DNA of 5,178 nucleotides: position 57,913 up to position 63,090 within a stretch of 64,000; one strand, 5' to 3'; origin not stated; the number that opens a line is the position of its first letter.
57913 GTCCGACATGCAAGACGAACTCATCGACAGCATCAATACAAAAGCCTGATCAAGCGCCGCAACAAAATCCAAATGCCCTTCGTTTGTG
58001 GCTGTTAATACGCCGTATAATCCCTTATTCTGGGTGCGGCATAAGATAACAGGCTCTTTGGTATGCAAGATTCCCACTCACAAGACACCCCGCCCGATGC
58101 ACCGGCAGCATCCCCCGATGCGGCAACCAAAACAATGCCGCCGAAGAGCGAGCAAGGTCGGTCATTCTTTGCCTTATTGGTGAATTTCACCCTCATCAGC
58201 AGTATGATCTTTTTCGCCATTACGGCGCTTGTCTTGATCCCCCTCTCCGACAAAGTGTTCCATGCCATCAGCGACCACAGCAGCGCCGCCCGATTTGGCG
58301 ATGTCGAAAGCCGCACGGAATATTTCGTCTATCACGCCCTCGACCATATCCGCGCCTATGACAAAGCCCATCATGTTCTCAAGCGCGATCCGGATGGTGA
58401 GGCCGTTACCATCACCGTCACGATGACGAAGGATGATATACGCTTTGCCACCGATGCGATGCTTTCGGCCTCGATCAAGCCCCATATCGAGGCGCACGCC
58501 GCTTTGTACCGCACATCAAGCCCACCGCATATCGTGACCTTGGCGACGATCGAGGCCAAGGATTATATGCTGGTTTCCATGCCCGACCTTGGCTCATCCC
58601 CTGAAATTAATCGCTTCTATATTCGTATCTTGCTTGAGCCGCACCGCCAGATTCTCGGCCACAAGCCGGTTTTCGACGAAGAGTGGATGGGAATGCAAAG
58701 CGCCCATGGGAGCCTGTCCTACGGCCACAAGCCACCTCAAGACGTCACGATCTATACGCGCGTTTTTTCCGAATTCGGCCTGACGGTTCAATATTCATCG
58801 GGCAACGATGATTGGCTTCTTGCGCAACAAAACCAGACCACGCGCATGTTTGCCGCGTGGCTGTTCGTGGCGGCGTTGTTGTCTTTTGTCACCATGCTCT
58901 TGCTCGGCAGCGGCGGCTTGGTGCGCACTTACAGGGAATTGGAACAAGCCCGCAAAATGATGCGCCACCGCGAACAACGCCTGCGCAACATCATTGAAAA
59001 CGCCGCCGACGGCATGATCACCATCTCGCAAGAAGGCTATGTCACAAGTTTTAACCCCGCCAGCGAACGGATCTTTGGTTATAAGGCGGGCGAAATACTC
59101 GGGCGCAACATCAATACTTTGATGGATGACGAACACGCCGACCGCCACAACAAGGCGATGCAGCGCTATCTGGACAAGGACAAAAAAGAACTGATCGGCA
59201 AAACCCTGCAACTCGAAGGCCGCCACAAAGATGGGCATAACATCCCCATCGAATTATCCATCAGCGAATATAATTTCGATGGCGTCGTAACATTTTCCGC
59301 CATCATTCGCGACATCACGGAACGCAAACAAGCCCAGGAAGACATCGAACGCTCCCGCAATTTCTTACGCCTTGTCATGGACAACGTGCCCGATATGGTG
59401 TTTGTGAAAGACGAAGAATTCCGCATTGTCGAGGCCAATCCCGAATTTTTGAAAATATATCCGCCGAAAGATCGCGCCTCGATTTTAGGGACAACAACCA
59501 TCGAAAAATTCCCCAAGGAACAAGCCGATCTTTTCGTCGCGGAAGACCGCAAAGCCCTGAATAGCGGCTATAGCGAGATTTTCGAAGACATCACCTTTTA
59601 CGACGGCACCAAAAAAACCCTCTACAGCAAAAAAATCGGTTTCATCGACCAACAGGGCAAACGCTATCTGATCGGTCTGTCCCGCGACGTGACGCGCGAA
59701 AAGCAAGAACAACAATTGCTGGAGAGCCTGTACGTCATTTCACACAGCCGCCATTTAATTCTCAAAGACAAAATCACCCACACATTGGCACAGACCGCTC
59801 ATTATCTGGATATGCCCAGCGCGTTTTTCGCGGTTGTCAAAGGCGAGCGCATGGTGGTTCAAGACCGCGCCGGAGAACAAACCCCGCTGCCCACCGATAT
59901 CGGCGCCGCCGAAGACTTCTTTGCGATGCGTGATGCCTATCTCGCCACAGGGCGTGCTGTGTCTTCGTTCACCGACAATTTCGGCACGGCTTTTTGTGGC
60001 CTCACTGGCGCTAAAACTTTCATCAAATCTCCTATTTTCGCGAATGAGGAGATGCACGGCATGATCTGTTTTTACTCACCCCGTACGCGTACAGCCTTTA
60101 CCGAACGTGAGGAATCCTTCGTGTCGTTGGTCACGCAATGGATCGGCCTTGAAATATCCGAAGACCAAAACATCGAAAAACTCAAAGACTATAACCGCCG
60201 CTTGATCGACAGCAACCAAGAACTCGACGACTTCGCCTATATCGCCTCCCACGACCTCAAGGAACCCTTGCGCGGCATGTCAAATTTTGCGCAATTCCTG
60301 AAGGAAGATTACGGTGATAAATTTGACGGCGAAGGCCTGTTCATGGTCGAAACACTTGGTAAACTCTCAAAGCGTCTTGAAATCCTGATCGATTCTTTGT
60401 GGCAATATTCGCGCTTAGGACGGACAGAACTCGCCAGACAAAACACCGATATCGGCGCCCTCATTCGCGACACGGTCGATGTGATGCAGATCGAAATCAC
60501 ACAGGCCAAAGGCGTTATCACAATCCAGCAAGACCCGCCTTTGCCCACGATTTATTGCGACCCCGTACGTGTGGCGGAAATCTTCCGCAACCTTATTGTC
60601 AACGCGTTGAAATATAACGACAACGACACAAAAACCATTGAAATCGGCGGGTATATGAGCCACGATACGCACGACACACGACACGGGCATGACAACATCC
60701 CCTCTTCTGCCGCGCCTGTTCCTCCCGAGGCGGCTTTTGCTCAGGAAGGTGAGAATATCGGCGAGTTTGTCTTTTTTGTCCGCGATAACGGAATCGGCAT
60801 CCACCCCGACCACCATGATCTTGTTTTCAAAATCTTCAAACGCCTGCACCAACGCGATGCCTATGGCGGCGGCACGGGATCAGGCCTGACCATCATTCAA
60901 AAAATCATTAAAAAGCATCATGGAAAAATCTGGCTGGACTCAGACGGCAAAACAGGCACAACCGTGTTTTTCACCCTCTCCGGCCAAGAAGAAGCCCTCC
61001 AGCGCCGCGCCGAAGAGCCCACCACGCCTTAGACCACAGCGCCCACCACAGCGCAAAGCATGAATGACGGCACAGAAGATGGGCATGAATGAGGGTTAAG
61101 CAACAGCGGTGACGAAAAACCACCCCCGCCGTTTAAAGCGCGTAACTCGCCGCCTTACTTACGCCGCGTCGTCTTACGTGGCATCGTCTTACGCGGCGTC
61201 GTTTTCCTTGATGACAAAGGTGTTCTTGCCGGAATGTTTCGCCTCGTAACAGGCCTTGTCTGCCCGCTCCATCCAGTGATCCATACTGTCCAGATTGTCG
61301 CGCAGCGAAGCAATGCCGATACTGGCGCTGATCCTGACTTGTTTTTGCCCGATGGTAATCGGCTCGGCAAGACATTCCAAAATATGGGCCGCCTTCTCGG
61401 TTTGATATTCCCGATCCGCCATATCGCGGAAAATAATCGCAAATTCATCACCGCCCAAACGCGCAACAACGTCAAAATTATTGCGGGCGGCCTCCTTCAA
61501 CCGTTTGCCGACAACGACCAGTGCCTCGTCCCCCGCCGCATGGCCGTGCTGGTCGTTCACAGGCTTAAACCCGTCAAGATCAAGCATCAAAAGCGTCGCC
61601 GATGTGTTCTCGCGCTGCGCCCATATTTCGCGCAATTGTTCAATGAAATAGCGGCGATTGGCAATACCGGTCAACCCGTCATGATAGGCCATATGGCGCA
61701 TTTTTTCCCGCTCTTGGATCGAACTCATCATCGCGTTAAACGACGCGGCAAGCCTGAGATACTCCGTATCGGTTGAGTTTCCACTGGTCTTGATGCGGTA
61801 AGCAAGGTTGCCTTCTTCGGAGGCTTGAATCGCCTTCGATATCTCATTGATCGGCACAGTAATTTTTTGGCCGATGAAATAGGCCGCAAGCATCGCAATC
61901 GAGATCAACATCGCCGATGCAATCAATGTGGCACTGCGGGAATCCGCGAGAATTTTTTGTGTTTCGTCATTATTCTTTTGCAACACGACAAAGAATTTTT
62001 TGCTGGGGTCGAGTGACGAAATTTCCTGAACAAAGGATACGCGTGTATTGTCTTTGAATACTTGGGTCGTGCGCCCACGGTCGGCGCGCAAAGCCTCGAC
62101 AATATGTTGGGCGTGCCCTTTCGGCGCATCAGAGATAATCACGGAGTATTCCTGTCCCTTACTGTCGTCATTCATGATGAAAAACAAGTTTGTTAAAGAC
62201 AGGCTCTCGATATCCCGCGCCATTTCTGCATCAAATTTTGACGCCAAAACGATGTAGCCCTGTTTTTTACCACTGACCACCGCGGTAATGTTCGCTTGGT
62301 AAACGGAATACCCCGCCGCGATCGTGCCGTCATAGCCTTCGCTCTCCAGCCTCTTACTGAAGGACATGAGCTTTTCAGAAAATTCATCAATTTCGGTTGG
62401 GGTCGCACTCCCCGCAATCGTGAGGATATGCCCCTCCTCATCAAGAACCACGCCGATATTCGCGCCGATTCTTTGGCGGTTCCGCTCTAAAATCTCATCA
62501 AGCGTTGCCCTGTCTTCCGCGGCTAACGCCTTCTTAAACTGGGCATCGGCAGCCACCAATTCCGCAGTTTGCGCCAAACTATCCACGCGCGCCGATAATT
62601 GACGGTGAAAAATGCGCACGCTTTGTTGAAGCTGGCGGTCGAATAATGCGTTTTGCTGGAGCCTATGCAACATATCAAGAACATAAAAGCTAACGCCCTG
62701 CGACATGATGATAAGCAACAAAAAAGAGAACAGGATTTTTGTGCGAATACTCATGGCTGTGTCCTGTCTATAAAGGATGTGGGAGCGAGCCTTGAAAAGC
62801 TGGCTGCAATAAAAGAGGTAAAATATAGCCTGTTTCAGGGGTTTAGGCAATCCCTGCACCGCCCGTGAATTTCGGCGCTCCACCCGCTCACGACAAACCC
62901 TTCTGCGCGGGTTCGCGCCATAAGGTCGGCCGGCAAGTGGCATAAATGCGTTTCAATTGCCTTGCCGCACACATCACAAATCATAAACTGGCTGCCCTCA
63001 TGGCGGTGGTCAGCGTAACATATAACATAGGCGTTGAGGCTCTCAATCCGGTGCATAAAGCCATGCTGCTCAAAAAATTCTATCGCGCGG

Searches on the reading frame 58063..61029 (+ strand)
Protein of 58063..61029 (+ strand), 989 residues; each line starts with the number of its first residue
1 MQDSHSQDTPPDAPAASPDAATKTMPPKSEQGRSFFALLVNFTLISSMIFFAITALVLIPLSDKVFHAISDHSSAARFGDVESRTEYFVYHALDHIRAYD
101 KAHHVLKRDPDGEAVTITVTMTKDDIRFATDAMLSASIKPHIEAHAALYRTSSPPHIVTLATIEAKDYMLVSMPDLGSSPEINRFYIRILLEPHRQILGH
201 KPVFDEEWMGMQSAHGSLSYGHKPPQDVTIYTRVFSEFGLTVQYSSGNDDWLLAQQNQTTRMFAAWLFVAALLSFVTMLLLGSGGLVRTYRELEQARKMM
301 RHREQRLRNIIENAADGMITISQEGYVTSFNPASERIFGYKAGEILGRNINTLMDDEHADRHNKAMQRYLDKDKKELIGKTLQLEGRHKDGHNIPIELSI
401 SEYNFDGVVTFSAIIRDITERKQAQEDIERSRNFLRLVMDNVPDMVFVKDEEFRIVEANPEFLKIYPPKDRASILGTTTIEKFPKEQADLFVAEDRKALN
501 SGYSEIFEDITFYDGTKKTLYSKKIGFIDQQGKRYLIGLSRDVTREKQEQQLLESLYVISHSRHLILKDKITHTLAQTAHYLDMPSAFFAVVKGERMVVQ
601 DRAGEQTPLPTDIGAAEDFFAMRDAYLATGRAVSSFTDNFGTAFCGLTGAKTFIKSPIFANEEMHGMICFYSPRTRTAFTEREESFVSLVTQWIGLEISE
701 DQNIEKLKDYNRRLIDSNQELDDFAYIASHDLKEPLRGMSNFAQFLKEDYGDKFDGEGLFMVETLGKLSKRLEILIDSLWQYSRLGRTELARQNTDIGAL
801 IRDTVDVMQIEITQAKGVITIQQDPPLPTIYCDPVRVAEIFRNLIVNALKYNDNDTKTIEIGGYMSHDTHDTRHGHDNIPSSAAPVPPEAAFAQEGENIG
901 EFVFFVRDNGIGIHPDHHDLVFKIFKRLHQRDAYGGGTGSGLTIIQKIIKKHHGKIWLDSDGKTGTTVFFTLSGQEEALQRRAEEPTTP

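Call 75: search_protein_families(library=pfam, proteins=[window:58063-61029:+], max_evalue=0.00001)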
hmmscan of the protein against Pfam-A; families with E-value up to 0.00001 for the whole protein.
window:58063-61029:+ (989 aa): 6 families
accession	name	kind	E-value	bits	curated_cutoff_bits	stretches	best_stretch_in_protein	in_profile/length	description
PF13426.13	PAS_9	-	3.3e-21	76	27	1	316-420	2-103/103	PAS domain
PF08448.16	PAS_4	-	1.7e-19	70.5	23.1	2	440-547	2-109/110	PAS fold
PF00989.32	PAS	-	9e-19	68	22.6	1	306-418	2-113/113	PAS fold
PF02518.31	HATPase_c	-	1e-17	65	26.4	1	833-973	2-108/111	Histidine kinase-, DNA gyrase B-, and HSP90-like ATPase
PF13188.13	PAS_8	-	1.4e-15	57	21.8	1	305-362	1-55/65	PAS domain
PF00512.31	HisKA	-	2.8e-08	34.1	26.9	1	721-786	2-64/66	His Kinase A (phospho-acceptor) domain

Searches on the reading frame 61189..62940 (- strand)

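Call 75: search_protein_families(library=pfam, proteins=[window:61189-62940:-], max_evalue=0.00001)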
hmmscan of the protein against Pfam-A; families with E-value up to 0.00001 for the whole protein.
window:61189-62940:- (583 aa): 3 families
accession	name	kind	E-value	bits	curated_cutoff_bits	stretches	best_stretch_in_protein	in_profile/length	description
PF00990.26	GGDEF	-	3.8e-44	150.7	23.8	1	418-573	1-160/161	Diguanylate cyclase, GGDEF domain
PF14827.12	dCache_3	-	2.1e-07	31.2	25.7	1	100-263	4-169/239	Double sensory domain of two-component sensor kinase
PF00672.30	HAMP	-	2.6e-07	31.3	25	1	356-410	2-53/53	HAMP domain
